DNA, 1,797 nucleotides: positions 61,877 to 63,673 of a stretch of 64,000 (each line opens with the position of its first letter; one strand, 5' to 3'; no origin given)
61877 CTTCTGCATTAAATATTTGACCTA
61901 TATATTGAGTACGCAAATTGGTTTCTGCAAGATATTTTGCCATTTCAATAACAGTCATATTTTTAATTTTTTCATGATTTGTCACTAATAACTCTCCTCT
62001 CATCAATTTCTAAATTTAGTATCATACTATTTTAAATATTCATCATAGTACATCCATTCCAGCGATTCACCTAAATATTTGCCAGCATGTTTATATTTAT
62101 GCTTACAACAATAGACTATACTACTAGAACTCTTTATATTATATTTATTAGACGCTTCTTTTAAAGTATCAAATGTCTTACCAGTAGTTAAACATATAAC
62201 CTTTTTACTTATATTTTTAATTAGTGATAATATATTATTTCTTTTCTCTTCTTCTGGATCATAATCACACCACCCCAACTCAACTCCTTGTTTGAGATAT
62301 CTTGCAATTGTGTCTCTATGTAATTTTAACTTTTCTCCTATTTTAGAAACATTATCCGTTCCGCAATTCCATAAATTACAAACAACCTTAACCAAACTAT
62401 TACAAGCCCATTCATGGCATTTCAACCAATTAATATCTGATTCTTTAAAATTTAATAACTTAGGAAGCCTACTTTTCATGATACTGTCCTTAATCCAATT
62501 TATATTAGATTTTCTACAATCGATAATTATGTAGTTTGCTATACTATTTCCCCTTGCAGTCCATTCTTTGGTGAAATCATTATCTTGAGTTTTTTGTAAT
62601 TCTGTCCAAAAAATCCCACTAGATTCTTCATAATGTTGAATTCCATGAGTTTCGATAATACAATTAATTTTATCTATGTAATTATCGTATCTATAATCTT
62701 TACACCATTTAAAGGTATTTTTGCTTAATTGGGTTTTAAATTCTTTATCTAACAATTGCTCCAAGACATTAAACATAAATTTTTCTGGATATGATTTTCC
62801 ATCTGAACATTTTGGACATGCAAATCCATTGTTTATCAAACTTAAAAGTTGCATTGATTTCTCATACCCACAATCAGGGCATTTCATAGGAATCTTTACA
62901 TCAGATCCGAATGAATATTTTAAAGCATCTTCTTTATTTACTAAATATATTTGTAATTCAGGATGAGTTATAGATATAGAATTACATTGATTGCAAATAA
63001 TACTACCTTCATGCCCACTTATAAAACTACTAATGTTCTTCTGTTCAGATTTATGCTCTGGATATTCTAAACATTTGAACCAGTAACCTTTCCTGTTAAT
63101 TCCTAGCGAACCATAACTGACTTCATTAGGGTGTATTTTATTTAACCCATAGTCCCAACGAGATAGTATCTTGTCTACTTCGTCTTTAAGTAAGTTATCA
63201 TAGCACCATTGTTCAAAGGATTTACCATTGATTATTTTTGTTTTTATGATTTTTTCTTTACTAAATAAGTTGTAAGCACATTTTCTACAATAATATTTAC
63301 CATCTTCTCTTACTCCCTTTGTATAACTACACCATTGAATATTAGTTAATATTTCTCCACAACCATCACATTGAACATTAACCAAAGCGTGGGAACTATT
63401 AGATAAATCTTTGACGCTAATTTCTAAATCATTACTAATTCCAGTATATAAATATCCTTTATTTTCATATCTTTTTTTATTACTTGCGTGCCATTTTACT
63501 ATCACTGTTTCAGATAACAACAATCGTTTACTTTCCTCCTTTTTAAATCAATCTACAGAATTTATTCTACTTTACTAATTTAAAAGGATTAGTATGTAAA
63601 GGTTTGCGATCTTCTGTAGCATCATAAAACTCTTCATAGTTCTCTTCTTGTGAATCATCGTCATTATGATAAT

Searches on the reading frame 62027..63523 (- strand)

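Call 56: search_protein_families(library=phrogs, proteins=[window:62027-63523:-], max_evalue=0.00001)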
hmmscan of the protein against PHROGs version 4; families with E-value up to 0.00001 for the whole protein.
window:62027-63523:- (498 aa): 5 families
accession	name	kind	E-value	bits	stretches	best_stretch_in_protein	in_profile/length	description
phrog_4538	-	unknown function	4.7e-60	204.7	1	144-493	130-447/447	-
phrog_9084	-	DNA, RNA and nucleotide metabolism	3e-19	70.8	1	195-357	12-173/187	homing endonuclease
phrog_559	-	DNA, RNA and nucleotide metabolism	9.7e-18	65.3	1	18-358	125-418/607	HNH endonuclease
phrog_12131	-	DNA, RNA and nucleotide metabolism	1.9e-10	41.3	1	1-83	1-82/313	homing endonuclease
phrog_5104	-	unknown function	3.7e-10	40.8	1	1-98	1-91/228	-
